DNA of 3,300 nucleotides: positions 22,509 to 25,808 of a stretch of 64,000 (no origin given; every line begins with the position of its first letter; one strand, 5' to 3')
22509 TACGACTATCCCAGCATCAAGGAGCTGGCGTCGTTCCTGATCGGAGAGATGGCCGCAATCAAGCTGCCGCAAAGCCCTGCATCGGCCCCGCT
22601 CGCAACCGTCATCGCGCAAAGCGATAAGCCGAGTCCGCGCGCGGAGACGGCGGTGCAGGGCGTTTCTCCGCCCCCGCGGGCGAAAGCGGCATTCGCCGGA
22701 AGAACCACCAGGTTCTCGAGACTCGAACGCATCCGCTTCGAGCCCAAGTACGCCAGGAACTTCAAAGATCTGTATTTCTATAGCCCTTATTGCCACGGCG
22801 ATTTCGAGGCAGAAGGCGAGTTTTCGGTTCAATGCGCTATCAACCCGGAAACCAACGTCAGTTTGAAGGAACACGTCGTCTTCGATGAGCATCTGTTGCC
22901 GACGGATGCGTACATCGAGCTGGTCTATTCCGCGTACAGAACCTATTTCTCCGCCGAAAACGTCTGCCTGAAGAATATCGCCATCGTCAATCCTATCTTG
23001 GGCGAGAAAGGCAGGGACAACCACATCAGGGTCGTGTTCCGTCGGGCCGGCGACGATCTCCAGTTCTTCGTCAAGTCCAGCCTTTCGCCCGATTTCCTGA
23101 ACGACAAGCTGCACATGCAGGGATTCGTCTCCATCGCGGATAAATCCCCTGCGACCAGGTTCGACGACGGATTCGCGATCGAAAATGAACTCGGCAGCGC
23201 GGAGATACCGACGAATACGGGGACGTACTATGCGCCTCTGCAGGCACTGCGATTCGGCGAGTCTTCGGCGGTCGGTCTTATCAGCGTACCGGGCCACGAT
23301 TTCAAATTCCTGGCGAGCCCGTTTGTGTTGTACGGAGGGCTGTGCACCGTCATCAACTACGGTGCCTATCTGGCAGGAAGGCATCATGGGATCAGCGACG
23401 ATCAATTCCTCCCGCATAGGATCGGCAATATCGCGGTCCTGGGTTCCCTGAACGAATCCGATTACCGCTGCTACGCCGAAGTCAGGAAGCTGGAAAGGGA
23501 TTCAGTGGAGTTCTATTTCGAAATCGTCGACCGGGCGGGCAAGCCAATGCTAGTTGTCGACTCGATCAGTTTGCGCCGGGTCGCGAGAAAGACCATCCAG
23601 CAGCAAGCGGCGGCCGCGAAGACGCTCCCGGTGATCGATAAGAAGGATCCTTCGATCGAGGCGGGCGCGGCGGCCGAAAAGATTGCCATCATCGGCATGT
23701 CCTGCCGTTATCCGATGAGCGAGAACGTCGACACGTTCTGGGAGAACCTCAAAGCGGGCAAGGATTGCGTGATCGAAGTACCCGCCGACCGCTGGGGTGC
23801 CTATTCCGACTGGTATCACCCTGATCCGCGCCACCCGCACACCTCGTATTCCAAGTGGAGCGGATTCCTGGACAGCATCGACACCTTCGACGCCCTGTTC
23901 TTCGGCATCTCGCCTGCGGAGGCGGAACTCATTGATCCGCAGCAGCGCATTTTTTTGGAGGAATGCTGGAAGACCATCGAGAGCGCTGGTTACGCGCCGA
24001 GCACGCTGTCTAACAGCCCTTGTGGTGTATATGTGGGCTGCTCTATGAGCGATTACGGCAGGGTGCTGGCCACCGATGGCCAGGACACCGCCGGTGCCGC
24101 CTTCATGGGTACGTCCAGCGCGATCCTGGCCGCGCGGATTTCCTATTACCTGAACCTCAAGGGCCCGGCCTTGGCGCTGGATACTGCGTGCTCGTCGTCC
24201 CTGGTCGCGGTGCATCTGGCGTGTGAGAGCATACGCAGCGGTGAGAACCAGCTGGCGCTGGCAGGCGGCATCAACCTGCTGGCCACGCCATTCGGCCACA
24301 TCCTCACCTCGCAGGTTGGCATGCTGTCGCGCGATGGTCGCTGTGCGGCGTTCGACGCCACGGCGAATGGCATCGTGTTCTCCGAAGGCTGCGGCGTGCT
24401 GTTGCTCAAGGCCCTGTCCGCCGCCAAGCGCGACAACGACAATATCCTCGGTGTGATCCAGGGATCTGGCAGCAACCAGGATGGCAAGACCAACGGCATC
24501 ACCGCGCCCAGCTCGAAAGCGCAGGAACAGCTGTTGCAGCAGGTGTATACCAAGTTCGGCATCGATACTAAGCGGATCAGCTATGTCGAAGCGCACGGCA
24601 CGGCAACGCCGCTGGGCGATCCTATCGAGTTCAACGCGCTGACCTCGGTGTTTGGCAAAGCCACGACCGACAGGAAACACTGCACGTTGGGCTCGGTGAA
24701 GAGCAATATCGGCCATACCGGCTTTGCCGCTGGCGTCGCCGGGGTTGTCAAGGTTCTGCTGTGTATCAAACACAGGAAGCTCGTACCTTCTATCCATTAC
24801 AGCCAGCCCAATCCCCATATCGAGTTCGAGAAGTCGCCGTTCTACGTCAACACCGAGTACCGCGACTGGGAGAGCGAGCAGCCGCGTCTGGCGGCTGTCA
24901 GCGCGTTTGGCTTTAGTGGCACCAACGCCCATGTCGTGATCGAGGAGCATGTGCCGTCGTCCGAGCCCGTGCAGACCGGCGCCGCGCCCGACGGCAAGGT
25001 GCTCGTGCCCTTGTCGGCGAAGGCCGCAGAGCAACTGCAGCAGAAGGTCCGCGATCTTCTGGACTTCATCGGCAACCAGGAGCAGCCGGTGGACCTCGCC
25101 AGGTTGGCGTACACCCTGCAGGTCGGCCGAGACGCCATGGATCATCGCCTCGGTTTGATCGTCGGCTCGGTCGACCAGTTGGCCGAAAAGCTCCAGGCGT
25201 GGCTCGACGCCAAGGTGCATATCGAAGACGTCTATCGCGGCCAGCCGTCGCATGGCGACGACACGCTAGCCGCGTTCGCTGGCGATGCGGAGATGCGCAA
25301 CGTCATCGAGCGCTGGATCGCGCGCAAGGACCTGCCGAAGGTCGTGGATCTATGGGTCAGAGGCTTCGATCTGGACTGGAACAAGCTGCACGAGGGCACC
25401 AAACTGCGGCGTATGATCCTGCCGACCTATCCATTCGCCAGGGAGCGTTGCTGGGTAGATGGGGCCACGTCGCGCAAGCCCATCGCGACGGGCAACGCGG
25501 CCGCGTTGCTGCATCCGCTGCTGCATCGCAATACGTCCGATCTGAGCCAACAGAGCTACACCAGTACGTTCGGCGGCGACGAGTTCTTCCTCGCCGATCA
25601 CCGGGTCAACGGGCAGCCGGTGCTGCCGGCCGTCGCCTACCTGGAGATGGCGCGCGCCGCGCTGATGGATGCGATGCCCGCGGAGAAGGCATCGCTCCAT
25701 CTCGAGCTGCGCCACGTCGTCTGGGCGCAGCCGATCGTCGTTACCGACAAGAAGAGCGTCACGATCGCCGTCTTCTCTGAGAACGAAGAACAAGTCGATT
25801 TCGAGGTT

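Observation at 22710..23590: Orphan DH-like double-hotdog domain in a non-canonical position (after tandem beta-branching ACPs, before KS4)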

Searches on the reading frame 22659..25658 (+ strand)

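Call 6: search_protein_families(library=pfam, proteins=[window:22659-25658:+], max_evalue=0.001)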
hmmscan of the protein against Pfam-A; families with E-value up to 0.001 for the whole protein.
window:22659-25658:+ (1000 aa): 7 families
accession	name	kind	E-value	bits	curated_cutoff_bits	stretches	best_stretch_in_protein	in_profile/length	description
PF00109.32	ketoacyl-synt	-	5.6e-92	308.3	20.8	1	340-589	2-252/252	Beta-ketoacyl synthase, N-terminal domain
PF02801.28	Ketoacyl-synt_C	-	1.7e-41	141.4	20.8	1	597-714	1-118/119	Beta-ketoacyl synthase, C-terminal domain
PF21089.3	PKS_DH_N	-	1.2e-28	99.5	27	2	952-1000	1-52/103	Polyketide synthase dehydratase domain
PF22336.2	RhiE-like_linker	-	1.5e-20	73.4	27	1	785-851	2-66/67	RhiE-like, KS-MAT linker domain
PF16197.11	KAsynt_C_assoc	-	8.3e-15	55.6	33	1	717-830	1-107/111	Ketoacyl-synthetase C-terminal extension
PF22621.2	CurL-like_PKS_C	-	1.2e-14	54.4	27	1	782-845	2-64/64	CurL-like, PKS C-terminal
PF00108.29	Thiolase_N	-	1.5e-05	24.9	26.4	1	498-539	72-113/260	Thiolase, N-terminal domain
